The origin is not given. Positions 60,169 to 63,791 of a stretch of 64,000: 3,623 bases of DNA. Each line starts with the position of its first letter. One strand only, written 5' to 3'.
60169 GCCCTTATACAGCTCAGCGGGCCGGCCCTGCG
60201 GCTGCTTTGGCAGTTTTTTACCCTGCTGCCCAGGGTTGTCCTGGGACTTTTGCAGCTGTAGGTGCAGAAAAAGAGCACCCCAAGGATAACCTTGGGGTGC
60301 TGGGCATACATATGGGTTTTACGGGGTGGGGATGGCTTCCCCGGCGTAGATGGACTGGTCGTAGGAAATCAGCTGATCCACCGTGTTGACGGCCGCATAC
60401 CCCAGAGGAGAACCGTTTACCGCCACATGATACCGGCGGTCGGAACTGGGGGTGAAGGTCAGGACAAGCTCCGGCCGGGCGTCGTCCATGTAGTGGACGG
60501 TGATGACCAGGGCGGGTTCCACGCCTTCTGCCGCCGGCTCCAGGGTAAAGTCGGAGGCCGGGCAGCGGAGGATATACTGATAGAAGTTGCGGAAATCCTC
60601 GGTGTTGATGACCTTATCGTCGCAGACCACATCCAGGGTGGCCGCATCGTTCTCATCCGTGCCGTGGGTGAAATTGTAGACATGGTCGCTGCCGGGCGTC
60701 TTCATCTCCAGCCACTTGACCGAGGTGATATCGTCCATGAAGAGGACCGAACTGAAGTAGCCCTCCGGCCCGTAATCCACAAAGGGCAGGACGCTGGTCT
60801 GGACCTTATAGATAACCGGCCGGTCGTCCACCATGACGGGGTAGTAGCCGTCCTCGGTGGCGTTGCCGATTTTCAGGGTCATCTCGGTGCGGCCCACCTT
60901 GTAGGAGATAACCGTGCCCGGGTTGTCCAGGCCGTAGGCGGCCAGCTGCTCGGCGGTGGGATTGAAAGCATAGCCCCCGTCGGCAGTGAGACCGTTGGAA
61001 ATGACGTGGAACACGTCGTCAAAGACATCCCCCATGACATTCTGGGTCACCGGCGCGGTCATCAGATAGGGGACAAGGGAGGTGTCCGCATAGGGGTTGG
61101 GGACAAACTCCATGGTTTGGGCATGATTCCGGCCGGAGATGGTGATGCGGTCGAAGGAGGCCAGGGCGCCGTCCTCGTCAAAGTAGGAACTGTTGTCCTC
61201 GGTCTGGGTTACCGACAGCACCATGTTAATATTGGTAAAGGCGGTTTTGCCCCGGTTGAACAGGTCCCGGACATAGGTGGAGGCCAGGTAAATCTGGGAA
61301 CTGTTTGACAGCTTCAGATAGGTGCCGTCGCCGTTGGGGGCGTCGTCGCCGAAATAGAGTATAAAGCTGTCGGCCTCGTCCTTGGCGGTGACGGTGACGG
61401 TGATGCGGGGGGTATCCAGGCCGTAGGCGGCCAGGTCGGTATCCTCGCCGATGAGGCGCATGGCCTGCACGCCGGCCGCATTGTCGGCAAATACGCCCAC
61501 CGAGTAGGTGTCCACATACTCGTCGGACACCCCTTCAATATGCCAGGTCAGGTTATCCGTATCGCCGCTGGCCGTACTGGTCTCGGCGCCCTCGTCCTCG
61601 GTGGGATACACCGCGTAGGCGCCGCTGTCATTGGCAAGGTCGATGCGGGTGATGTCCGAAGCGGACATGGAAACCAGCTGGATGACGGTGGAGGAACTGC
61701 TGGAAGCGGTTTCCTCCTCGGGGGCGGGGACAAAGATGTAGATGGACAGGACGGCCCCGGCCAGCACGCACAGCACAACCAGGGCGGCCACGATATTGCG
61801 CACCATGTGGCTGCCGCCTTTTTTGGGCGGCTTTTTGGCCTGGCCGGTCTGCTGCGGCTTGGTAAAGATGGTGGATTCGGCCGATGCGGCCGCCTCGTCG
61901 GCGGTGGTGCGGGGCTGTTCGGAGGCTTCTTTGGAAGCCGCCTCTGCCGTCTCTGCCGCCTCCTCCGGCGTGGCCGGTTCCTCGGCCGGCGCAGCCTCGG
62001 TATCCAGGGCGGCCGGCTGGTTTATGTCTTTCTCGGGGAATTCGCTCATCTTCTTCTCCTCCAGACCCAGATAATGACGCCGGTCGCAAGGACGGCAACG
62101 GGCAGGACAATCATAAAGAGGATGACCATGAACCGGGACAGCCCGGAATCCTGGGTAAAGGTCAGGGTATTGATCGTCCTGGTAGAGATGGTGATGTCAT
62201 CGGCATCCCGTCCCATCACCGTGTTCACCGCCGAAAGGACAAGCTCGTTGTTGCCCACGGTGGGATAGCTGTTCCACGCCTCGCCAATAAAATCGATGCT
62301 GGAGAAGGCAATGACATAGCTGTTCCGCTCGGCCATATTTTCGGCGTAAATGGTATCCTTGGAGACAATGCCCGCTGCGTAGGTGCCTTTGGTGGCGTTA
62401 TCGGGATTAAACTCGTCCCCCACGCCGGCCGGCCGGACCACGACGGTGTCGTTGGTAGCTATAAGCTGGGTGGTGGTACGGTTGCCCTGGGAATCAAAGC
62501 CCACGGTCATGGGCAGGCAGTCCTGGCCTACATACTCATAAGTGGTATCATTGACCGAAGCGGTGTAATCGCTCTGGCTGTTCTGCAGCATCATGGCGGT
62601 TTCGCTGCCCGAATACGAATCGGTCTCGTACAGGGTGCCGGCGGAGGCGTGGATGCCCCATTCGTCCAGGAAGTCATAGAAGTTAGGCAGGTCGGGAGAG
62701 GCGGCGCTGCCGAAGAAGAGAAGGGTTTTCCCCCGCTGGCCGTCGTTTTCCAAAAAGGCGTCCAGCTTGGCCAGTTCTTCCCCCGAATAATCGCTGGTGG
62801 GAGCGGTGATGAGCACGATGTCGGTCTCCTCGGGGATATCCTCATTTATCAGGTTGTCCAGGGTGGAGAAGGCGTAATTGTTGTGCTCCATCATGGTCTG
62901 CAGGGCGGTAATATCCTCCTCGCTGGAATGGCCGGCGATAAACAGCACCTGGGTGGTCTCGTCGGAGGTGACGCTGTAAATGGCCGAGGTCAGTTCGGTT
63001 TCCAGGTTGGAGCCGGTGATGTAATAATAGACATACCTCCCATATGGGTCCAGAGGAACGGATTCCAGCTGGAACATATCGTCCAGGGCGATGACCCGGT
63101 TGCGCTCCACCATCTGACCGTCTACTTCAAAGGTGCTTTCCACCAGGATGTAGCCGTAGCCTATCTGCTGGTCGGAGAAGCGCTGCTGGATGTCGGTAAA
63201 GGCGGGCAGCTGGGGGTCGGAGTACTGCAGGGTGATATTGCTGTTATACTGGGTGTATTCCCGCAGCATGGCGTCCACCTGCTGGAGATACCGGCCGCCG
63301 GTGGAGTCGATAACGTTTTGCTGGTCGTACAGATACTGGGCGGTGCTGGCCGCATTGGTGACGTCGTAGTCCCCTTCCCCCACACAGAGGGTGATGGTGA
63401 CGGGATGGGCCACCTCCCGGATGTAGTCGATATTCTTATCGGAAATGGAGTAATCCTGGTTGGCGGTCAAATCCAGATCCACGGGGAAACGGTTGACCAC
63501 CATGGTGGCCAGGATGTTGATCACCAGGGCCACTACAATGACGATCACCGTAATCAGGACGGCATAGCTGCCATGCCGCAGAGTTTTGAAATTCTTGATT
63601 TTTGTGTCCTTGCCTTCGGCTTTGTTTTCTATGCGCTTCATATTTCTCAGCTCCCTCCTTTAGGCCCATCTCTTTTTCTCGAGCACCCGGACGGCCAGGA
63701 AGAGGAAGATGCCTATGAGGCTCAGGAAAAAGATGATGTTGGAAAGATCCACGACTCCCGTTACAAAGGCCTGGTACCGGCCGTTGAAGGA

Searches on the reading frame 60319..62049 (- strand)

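Call 8: search_protein_families(library=pfam, proteins=[window:60319-62049:-], max_evalue=0.00001)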
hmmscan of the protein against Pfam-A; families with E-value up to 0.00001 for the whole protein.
window:60319-62049:- (576 aa): 1 family
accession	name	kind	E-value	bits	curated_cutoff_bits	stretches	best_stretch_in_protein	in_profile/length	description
PF14238.11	DUF4340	-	1e-24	88.2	25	2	169-273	1-104/183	Domain of unknown function (DUF4340)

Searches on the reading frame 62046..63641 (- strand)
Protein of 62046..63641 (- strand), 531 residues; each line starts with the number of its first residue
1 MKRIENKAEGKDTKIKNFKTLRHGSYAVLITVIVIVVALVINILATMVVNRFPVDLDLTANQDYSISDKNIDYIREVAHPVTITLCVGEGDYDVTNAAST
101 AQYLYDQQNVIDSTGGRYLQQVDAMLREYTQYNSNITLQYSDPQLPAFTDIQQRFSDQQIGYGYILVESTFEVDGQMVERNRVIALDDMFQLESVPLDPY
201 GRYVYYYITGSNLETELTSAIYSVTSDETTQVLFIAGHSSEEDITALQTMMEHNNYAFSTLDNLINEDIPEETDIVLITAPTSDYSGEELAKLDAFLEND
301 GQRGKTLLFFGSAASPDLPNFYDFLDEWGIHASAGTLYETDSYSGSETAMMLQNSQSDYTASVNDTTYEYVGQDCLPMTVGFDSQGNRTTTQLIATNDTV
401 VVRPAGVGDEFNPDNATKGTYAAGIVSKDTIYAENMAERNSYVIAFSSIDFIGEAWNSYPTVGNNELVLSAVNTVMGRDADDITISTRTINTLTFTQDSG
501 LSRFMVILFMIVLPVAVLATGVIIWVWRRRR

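Call 8: search_protein_families(library=pfam, proteins=[window:62046-63641:-], max_evalue=0.00001)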
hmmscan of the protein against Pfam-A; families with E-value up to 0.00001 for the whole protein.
window:62046-63641:- (531 aa): 2 families
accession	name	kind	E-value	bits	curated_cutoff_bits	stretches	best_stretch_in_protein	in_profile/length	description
PF09822.16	ABC_transp_aux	-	1.1e-13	51.5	34.7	1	231-469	3-286/288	ABC-type uncharacterized transport system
PF23357.1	DUF7088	-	8.5e-06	26.3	27.8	0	61-146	2-68/105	Domain of unknown function (DUF7088)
